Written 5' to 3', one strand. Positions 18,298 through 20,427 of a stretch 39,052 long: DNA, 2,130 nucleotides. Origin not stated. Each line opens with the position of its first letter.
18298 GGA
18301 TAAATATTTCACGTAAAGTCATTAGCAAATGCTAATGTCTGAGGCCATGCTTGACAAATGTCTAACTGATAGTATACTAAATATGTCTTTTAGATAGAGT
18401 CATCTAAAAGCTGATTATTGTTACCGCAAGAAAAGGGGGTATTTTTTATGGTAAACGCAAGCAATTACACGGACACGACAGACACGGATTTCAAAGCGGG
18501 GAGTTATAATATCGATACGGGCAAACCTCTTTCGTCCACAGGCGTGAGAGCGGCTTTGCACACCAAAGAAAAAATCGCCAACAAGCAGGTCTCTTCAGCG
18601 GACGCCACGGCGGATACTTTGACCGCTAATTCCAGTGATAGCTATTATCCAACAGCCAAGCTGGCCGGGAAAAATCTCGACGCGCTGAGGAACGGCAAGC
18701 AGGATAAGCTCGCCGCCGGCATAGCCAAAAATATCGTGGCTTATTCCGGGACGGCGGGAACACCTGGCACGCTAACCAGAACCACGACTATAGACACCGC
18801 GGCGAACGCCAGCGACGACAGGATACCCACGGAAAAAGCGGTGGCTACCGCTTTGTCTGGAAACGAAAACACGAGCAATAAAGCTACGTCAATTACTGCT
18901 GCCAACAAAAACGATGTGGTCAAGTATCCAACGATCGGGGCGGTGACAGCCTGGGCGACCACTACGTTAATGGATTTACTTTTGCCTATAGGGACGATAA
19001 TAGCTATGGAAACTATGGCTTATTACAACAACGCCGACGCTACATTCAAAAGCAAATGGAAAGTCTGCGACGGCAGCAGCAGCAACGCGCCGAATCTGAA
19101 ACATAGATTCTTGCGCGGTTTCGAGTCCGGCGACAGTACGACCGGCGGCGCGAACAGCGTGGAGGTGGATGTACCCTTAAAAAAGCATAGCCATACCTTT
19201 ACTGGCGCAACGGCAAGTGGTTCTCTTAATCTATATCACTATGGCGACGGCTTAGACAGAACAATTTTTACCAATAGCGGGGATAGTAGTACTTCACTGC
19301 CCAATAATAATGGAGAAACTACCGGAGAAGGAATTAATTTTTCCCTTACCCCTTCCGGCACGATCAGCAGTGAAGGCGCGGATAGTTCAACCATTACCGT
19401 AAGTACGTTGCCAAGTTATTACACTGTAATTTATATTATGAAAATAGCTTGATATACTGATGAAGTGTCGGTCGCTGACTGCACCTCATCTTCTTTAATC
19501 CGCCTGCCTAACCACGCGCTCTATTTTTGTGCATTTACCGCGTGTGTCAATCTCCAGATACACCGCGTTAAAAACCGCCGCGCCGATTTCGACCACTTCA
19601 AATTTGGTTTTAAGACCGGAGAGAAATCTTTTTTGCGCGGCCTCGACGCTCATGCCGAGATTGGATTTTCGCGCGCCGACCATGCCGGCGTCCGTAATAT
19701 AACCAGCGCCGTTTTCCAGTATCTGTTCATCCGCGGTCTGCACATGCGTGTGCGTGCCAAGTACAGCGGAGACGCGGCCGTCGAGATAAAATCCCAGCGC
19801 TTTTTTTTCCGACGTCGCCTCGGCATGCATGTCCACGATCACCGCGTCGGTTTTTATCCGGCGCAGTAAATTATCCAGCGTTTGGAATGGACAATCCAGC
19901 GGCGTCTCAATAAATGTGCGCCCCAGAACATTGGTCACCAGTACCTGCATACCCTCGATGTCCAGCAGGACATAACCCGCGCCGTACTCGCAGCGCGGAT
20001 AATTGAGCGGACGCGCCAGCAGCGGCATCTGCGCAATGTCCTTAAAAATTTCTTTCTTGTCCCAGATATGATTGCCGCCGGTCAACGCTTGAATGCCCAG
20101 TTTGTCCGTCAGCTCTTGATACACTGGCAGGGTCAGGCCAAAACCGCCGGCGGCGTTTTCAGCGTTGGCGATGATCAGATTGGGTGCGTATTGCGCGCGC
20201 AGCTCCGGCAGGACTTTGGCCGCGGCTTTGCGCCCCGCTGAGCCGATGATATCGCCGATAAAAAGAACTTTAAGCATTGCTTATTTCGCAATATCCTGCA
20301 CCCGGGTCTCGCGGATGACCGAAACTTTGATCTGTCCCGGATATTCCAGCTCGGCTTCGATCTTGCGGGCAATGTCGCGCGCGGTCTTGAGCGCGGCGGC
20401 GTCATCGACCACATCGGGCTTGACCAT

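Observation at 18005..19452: Stand-alone tail-fibre-like gene wired to its own divergent XRE regulator, with no prophage around it (module 1 of 2)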

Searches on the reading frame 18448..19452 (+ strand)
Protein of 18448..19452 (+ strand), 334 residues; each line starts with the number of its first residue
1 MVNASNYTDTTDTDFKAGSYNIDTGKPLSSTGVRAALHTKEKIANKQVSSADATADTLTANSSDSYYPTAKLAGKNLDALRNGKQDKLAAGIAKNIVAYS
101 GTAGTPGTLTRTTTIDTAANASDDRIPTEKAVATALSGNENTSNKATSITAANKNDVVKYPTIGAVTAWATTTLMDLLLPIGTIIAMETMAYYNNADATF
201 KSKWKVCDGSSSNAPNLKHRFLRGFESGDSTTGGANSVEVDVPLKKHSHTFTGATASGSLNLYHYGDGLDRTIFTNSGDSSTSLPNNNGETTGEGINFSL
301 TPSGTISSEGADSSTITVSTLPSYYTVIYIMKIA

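Call 3: search_protein_families(library=pfam, proteins=[window:18448-19452:+], max_evalue=1)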
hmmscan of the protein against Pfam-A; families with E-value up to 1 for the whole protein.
window:18448-19452:+ (334 aa): 0 families

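Call 4: search_protein_families(library=phrogs, proteins=[window:18448-19452:+], max_evalue=0.1)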
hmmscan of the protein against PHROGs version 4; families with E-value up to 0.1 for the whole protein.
window:18448-19452:+ (334 aa): 1 family
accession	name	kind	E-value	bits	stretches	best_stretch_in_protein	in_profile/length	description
phrog_1800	-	tail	2.1e-07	31.2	1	179-333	390-545/545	tail collar fiber protein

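Call 5: search_protein_families(library=ncbifam, proteins=[window:18448-19452:+], max_evalue=1)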
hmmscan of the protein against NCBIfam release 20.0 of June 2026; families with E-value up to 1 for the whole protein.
window:18448-19452:+ (334 aa): 0 families

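Call 7: find_homologous_proteins(query=window:18448-19452:+)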
Query window:18448-19452:+ (334 aa): 98 proteins with E <= 0.001 among 7077 candidates.
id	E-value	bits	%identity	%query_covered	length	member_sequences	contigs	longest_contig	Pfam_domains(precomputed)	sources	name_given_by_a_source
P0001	3.5e-208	708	100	100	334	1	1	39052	-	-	-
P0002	5.9e-104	366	58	100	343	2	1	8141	-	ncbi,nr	ncbi:MAG: hypothetical protein LBK68_06930 [Candidatus Margulisbacteria bacterium]|nr:hypothetical p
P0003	1.1e-101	358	44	82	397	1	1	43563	-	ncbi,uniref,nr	ncbi:phage tail collar domain [Candidatus Termititenax aidoneus]|uniref:Phage tail collar domain n=1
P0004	1.4e-101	358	42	81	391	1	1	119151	-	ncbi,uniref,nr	ncbi:hypothetical protein NO1_0314 [Candidatus Termititenax aidoneus]|uniref:Phage tail fiber protei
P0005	2.6e-98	347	49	99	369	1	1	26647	-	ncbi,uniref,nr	ncbi:phage tail collar domain [Candidatus Termititenax aidoneus]|uniref:Phage tail collar domain n=1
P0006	2.3e-93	331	58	100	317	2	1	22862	-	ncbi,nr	ncbi:MAG: hypothetical protein LBJ25_08355 [Candidatus Margulisbacteria bacterium]|nr:hypothetical p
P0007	2.7e-89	318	72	51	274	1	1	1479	-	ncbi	ncbi:hypothetical protein NO1_2201, partial [Candidatus Termititenax aidoneus]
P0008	1.4e-87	312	53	99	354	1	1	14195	-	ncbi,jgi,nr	ncbi:MAG: hypothetical protein LBK68_00610 [Candidatus Margulisbacteria bacterium]|jgi:hypothetical 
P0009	1.2e-83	299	60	50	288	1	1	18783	-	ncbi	ncbi:hypothetical protein NO1_1393, partial [Candidatus Termititenax aidoneus]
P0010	7.6e-80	287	50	100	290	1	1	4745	-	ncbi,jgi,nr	ncbi:MAG: hypothetical protein LBJ25_07365 [Candidatus Margulisbacteria bacterium]|jgi:hypothetical 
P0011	8.1e-80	286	51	99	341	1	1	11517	-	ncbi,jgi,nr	ncbi:MAG: hypothetical protein LBK68_05740 [Candidatus Margulisbacteria bacterium]|jgi:microcystin-d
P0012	5.6e-76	274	49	100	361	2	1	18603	-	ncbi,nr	ncbi:MAG: hypothetical protein LBK68_06785 [Candidatus Margulisbacteria bacterium]|nr:hypothetical p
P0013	8.1e-76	273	39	100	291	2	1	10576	-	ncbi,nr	ncbi:MAG: hypothetical protein LBJ25_05935 [Candidatus Margulisbacteria bacterium]|nr:hypothetical p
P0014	2.1e-74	269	49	100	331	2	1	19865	-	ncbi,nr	ncbi:MAG: hypothetical protein LBK68_06955 [Candidatus Margulisbacteria bacterium]|nr:hypothetical p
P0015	1.6e-67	246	48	100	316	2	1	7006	-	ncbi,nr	ncbi:MAG: hypothetical protein LBK68_00085 [Candidatus Margulisbacteria bacterium]|nr:hypothetical p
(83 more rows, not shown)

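Call 14: find_related_loci(query=A1, collection=genome_contigs, flank=4000)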
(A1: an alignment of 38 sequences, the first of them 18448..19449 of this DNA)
Query A1 (334 aa) in genome_contigs; peptide patterns used: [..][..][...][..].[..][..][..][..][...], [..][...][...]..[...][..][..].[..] (x = any residue, [..] = any of these).
362 stretches matched a pattern; 114 encode a relative of the query (tblastn E <= 1e-3); the best 80 are kept; 80 distinct loci.
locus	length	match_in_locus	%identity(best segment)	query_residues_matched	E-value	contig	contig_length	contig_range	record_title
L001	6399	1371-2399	58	1-334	3e-109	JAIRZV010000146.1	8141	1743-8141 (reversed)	MAG: Candidatus Margulisiibacteriota bacterium isolate Gx481_bin108 k119_856123, whole genome shotgun sequence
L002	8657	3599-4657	53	4-334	8e-102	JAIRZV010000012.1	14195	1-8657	MAG: Candidatus Margulisiibacteriota bacterium isolate Gx481_bin108 k119_5543884, whole genome shotgun sequence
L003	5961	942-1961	51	4-334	2e-86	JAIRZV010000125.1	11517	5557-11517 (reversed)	MAG: Candidatus Margulisiibacteriota bacterium isolate Gx481_bin108 k119_4701460, whole genome shotgun sequence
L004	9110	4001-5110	48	1-333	5e-83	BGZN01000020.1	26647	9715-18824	Candidatus Termititenax aidoneus NkOx7-01 DNA, TG2_NkOx7-01_NODE_020, whole genome shotgun sequence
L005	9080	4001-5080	49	1-333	1e-80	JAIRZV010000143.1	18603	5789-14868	MAG: Candidatus Margulisiibacteriota bacterium isolate Gx481_bin108 k119_4801550, whole genome shotgun sequence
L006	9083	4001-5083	42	1-334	1e-68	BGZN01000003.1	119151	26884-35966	Candidatus Termititenax aidoneus NkOx7-01 DNA, TG2_NkOx7-01_NODE_003, whole genome shotgun sequence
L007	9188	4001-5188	40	4-334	8e-69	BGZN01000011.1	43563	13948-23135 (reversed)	Candidatus Termititenax aidoneus NkOx7-01 DNA, TG2_NkOx7-01_NODE_011, whole genome shotgun sequence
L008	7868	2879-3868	49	1-333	2e-65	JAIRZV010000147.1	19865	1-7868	MAG: Candidatus Margulisiibacteriota bacterium isolate Gx481_bin108 k119_5149240, whole genome shotgun sequence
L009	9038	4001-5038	39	1-334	4e-69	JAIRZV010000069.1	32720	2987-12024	MAG: Candidatus Margulisiibacteriota bacterium isolate Gx481_bin108 k119_477835, whole genome shotgun sequence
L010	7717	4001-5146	41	1-333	4e-63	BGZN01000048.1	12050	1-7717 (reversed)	Candidatus Termititenax aidoneus NkOx7-01 DNA, TG2_NkOx7-01_NODE_048, whole genome shotgun sequence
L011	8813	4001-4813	42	62-333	1e-59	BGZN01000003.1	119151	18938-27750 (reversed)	Candidatus Termititenax aidoneus NkOx7-01 DNA, TG2_NkOx7-01_NODE_003, whole genome shotgun sequence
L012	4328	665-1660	39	4-334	1e-56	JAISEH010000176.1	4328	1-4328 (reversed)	MAG: Candidatus Margulisiibacteriota bacterium isolate Gx485_bin185 k119_1200963, whole genome shotgun sequence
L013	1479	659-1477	72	1-208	2e-58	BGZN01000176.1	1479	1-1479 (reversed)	Candidatus Termititenax aidoneus NkOx7-01 DNA, TG2_NkOx7-01_NODE_176, whole genome shotgun sequence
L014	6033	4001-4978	43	1-333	7e-55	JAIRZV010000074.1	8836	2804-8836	MAG: Candidatus Margulisiibacteriota bacterium isolate Gx481_bin108 k119_4673188, whole genome shotgun sequence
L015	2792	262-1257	38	4-334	1e-53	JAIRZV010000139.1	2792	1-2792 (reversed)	MAG: Candidatus Margulisiibacteriota bacterium isolate Gx481_bin108 k119_392035, whole genome shotgun sequence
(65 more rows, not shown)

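Call 29: find_related_loci(query=A1, collection=viral_contigs, flank=8000)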
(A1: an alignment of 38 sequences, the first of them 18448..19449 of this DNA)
Query A1 (334 aa) in viral_contigs; peptide patterns used: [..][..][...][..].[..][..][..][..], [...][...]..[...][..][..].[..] (x = any residue, [..] = any of these).
227 stretches matched a pattern; 21 encode a relative of the query (tblastn E <= 1e-3); 21 distinct loci.
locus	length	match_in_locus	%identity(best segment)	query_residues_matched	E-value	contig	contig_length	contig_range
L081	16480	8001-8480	29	169-334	4e-9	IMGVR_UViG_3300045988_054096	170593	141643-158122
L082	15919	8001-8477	30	170-333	4e-9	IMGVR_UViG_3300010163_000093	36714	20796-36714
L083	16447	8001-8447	30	185-333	3e-8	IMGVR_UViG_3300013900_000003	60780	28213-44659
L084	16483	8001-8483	25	167-334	2e-7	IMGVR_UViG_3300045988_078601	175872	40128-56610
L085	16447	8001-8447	29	185-333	3e-7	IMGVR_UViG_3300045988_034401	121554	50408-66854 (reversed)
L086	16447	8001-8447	29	185-333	2e-7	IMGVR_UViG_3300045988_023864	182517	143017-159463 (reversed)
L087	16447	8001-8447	28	185-333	2e-7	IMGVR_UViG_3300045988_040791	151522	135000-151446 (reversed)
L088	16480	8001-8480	28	169-334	2e-7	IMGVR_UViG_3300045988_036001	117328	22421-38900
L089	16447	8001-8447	28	185-333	3e-7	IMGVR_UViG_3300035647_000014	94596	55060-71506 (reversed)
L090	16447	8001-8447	29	185-333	3e-7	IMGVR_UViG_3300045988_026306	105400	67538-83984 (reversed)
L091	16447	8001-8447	28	185-333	7e-7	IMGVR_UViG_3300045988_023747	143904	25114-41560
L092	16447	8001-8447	28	185-333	6e-7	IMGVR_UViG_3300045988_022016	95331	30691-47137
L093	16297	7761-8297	27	126-332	8e-7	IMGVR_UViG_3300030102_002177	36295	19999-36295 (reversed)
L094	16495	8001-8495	31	165-333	1e-6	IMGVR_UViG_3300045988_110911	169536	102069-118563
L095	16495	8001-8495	31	165-333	1e-6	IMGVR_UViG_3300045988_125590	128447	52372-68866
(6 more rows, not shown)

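Call 31: search_solved_structures(query=A1, max_evalue=1, show_alignments=2)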
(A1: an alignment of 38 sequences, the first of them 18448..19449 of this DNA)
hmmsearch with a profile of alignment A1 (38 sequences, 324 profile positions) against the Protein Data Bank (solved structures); distinct sequences matched with E-value up to 1: 6.
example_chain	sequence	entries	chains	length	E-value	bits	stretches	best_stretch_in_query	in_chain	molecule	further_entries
9qgo_A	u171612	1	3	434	9e-11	45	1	165-322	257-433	Tail fiber protein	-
6ov6_A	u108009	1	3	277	1.2e-06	31.5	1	158-320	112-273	C24 PROTEIN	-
9nxk_A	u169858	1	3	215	1.5e-05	27.9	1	148-320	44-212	Tail fibers protein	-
8kec_A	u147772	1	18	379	3.7e-05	26.6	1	202-263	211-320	Long tail fiber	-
8on5_A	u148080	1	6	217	0.093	15.4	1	165-220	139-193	Adenoviral fiber protein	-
4otn_A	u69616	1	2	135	0.78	12.4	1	143-192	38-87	Eukaryotic translation initiation factor 2-alpha kinase 4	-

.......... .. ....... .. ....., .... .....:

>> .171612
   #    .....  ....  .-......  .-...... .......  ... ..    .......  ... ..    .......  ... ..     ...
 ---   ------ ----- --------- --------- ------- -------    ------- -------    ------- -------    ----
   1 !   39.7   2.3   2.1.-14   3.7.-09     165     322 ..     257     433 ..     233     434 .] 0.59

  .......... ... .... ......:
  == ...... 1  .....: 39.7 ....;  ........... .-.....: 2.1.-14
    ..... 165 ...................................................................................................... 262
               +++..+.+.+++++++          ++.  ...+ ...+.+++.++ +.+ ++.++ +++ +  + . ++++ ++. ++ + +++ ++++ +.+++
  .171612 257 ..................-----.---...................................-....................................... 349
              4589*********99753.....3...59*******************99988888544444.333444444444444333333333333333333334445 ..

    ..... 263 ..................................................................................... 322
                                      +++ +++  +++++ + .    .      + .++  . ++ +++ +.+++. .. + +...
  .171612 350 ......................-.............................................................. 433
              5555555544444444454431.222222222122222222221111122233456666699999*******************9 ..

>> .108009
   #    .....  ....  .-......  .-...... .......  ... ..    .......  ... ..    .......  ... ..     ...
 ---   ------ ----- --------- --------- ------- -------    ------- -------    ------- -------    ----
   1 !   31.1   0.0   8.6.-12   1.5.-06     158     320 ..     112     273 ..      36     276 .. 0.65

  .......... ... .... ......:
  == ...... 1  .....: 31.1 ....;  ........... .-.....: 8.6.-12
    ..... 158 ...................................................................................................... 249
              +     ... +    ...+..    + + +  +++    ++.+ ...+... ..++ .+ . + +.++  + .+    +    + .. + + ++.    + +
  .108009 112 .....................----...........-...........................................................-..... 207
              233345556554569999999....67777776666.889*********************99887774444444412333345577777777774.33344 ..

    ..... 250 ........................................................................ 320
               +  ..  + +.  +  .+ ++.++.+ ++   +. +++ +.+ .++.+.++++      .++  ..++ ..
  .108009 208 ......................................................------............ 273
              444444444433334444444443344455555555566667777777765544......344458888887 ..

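Call 35: predict_structure(alignment_id=A1)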
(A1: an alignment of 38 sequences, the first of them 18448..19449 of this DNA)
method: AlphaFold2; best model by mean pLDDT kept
length: 334 residues; sequences in the alignment: 38
mean_pLDDT: 60.6   pTM: 0.30
mean pLDDT of the five models: 60.6, 59.7, 56.9, 55.3, 54.2
residues with pLDDT >= 90: 0; 70-90: 78; 50-70: 177; < 50: 79
segments of 3 or more residues with pLDDT < 50: 1-6, 46-52, 84-96, 98-106, 223-228, 231-233, 264-293
pLDDT, mean of each block of 10 residues (from residue 1): 44 54 59 63 49 54 57 58 46 44 48 65 64 61 75 83 79 73 80 83 87 77 49 57 61 61 47 40 39 53 59 61 60 82
secondary structure, 60 per line:
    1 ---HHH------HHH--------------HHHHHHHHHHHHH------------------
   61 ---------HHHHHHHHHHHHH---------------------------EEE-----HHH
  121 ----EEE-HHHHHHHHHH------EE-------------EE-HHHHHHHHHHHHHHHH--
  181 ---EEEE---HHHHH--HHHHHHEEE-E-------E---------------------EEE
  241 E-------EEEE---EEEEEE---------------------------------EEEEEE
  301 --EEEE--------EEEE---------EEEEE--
elements in order: H30-42 H70-82 E110-112 E125-127 H129-138 H163-178 E184-187 H191-195 H198-203 E204-206 E238-241 E249-252 E256-261 E295-300 E303-306 E315-318 E328-332

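Call 39: fold_search(model_id=the predicted structure, library=pdb)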
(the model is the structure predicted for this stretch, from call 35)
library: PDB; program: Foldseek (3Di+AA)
matches with E <= 10: 27; with E <= 0.001: 3
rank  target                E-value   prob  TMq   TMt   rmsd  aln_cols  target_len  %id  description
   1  6ov6_C                6.0e-05  1.00  0.20  0.25  10.5       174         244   24  CRYSTALLOGRAPHIC STRUCTURE OF THE C24 PROTEIN FROM THE ANTARCTIC MICROORGANISM BIZIONIA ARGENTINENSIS (released 2020-08-05)
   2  6ov6_B                8.2e-05  1.00  0.20  0.26  13.2       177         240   24  CRYSTALLOGRAPHIC STRUCTURE OF THE C24 PROTEIN FROM THE ANTARCTIC MICROORGANISM BIZIONIA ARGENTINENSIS (released 2020-08-05)
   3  6ov6_A                1.5e-04  1.00  0.20  0.24  10.4       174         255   22  CRYSTALLOGRAPHIC STRUCTURE OF THE C24 PROTEIN FROM THE ANTARCTIC MICROORGANISM BIZIONIA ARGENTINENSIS (released 2020-08-05)
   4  9nxk_A                3.2e-02  0.41  0.17  0.23  15.3       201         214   19  Pseudomonas phage Pa223 tail fiber (released 2025-08-06)
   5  2fl8_A                7.2e-02  0.28  0.14  0.14  19.1       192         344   18  Fitting of the gp10 trimer structure into the cryoEM map of the bacteriophage T4 baseplate in the hexagonal conformati (released 2006-04-04)
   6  2fkk                  8.2e-02  0.33  0.14  0.23  19.7       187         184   16  Crystal structure of the C-terminal domain of the bacteriophage T4 gene product 10 (released 2006-04-04)
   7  5iv5_AC               8.7e-02  0.30  0.14  0.09  17.5       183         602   16  Cryo-electron microscopy structure of the hexagonal pre-attachment T4 baseplate-tail tube complex (released 2016-05-18)
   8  5hx2_G                3.0e-01  0.12  0.13  0.13  20.7       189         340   18  In vitro assembled star-shaped hubless T4 baseplate (released 2016-03-02)
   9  9f4b_FA               4.3e-01  0.11  0.13  0.08  20.6       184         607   15  Pre-assembled baseplate cup of Klebsiella phage KP1 variant vB_Kpn_Lilla1 (released 2025-05-14)
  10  1pdi_A                1.9e+00  0.05  0.16  0.18  23.7       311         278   14  Fitting of the C-terminal part of the short tail fibers into the cryo-EM reconstruction of T4 baseplate (released 2003-09-09)
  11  3b07_A                5.7e+00  0.06  0.11  0.13  14.0       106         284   11  Crystal structure of octameric pore form of gamma-hemolysin from Staphylococcus aureus (released 2011-10-12)
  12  7mkm_A                6.1e+00  0.01  0.08  0.12  29.1       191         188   12  SARS-CoV-2 Spike RBD in complex with neutralizing Fab SARS2-38 (local refinement) (released 2021-05-12)
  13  6cv1_A                6.5e+00  0.01  0.05  0.06  31.8       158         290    6  CryoEM structure of human enterovirus D68 full particle (after incubation with heparin-derived hexasaccharide) (released 2019-07-24)
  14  9a67_A                6.9e+00  0.03  0.07  0.05  16.5        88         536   16  Integrative model of FLIF-YLXF by crosslinking MS and deep learning (released 2024-09-18)
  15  7z4f_A                6.9e+00  0.01  0.09  0.10  30.5       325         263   10  Tail of phage SU10 genome release intermediate (released 2022-08-17)
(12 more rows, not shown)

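Call 42: search_protein_families(library=padloc, proteins=[window:18448-19452:+], max_evalue=0.01)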
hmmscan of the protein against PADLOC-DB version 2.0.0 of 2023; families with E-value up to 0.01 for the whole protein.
window:18448-19452:+ (334 aa): 0 families

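Call 70: search_dna_similar(query=window:18448-19449:+, collection=phages, mode=protein, max_evalue=0.001, max_rows=15)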
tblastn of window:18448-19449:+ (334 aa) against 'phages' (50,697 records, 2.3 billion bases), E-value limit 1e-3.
No match.

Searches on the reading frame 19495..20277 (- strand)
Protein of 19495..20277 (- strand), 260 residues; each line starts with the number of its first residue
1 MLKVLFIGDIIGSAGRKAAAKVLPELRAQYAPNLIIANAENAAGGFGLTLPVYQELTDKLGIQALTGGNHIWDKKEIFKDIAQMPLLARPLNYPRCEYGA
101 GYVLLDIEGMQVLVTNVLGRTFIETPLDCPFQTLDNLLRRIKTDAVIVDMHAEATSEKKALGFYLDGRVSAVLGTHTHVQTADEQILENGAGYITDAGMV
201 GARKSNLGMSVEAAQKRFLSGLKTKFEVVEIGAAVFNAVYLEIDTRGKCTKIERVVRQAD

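Call 57: search_protein_families(library=pfam, proteins=[window:19495-20277:-], max_evalue=0.001)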
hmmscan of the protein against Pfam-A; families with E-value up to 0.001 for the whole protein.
window:19495-20277:- (260 aa): 2 families
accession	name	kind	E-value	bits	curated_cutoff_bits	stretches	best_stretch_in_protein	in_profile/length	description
PF13277.11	YmdB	-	7.3e-94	314.2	27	1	5-255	1-253/253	YmdB-like protein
PF00149.33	Metallophos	-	1.3e-09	39.2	21.5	1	2-179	1-190/191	Calcineurin-like phosphoesterase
